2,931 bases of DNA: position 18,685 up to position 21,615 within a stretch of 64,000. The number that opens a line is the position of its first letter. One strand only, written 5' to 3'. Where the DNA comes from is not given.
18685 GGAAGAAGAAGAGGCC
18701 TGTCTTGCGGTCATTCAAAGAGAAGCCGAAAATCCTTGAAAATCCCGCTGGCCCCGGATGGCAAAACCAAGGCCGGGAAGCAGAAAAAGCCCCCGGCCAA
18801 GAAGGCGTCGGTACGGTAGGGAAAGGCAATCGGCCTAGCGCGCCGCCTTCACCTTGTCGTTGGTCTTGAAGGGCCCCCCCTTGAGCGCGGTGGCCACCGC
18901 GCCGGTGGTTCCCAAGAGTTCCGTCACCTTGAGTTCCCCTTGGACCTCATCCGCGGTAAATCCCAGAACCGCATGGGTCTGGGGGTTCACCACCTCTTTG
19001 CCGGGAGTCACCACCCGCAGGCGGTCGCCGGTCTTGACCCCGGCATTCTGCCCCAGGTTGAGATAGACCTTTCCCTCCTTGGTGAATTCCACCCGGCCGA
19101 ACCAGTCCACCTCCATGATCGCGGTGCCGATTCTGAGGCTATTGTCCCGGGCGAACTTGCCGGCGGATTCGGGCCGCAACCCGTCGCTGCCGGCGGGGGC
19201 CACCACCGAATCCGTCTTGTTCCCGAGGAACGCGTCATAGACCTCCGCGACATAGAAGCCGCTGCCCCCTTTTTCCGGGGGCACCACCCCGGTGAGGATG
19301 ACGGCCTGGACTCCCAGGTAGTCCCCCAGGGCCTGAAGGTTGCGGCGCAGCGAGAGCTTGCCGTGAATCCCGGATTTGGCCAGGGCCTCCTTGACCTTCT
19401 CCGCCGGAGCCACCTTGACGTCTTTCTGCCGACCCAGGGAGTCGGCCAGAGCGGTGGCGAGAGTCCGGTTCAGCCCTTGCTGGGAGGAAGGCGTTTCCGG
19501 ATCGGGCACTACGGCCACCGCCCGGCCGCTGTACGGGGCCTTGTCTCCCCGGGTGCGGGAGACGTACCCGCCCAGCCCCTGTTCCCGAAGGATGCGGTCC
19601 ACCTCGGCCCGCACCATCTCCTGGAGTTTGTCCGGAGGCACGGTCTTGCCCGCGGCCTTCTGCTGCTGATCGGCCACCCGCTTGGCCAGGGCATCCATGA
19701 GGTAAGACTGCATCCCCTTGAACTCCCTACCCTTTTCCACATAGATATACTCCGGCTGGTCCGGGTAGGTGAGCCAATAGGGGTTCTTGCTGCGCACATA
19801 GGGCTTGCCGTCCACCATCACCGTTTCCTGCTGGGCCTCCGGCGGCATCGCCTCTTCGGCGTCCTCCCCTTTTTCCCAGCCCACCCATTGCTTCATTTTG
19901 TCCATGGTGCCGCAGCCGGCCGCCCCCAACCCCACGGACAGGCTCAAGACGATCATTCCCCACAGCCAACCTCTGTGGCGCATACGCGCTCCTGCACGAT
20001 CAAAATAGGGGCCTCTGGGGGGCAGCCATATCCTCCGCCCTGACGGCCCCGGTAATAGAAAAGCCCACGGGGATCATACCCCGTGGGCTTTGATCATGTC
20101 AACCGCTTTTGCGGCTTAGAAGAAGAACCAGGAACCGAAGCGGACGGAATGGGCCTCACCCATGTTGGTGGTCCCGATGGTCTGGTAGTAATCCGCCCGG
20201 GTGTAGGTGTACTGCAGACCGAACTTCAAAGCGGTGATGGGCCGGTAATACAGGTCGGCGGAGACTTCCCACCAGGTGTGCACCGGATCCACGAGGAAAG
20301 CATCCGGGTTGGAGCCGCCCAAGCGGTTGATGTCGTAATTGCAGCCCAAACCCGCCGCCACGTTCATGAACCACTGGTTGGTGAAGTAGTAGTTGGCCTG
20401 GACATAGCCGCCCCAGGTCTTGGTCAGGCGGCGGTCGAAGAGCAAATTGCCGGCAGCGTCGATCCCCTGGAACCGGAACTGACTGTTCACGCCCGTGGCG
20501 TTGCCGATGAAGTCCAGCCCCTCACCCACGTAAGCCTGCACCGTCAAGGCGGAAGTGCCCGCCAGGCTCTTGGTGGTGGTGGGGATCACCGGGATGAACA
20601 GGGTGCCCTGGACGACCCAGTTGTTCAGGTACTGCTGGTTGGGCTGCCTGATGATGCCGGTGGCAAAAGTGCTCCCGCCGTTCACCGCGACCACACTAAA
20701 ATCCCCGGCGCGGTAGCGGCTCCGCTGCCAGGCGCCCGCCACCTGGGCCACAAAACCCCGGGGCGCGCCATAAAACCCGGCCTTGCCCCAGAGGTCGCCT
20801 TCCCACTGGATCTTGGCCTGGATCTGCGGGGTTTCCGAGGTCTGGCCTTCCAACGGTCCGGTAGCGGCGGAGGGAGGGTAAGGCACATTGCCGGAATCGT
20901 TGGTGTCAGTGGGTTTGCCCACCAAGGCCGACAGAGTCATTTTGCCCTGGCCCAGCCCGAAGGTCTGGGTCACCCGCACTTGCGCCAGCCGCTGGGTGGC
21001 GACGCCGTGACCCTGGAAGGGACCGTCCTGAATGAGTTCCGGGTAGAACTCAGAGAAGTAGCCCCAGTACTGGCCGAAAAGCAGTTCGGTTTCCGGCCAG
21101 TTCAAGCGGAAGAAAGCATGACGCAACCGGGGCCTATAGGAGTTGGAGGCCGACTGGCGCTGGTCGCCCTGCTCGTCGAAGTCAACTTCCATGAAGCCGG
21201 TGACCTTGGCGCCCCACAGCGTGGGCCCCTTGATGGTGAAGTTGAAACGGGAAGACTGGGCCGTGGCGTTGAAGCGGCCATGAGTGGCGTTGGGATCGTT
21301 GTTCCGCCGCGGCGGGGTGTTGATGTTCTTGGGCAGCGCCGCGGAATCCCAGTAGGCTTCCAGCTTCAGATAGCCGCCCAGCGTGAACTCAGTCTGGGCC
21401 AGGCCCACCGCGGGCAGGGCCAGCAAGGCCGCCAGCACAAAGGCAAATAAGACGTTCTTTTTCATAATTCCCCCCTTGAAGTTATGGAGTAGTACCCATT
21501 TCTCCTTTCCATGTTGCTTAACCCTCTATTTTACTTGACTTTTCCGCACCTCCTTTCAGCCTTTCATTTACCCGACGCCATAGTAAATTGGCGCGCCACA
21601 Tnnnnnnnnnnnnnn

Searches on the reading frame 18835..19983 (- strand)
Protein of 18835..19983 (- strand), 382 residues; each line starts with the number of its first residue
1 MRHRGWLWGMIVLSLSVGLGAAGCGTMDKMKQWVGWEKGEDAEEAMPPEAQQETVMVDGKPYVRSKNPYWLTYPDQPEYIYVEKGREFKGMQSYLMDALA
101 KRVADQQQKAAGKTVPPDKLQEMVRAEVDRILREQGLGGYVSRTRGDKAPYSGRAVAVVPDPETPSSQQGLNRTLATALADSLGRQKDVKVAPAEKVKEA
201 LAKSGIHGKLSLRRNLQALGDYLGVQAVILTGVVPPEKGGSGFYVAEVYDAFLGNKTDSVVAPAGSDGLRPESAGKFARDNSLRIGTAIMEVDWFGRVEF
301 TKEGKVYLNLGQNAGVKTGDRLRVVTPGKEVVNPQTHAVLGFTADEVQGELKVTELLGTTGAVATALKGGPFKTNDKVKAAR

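Call 3: search_protein_families(library=pfam, proteins=[window:18835-19983:-], max_evalue=0.01)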
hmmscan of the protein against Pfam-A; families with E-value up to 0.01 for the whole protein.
window:18835-19983:- (382 aa): 1 family
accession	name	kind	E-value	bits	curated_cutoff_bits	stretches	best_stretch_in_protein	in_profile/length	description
PF16538.11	FlgT_C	-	0.0006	20.6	27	1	305-327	3-25/77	Flagellar assembly protein T, C-terminal domain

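Call 4: search_protein_families(library=ncbifam, proteins=[window:18835-19983:-], max_evalue=0.01)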
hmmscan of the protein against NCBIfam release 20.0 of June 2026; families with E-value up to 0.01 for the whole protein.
window:18835-19983:- (382 aa): 0 families

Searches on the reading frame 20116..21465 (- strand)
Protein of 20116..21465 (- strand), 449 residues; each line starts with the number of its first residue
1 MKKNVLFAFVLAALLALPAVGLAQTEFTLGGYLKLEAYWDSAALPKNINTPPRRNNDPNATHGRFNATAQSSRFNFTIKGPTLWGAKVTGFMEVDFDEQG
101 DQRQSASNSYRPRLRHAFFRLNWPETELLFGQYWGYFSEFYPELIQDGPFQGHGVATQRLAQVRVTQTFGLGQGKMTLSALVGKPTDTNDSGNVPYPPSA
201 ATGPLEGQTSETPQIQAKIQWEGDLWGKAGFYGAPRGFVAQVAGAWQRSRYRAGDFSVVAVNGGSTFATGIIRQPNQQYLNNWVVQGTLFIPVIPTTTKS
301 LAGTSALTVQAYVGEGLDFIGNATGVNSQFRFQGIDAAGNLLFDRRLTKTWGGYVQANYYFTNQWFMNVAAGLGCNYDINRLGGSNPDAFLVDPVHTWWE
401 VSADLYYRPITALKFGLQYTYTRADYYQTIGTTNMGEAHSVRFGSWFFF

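Call 3: search_protein_families(library=pfam, proteins=[window:20116-21465:-], max_evalue=0.01)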
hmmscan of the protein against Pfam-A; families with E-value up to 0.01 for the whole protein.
window:20116-21465:- (449 aa): 1 family
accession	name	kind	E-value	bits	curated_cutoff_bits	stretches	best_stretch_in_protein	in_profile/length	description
PF13609.12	Porin_4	-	1.1e-05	25.8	27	1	11-194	2-145/310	Gram-negative porin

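Call 4: search_protein_families(library=ncbifam, proteins=[window:20116-21465:-], max_evalue=0.01)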
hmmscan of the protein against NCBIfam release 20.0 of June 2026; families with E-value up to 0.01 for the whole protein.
window:20116-21465:- (449 aa): 0 families
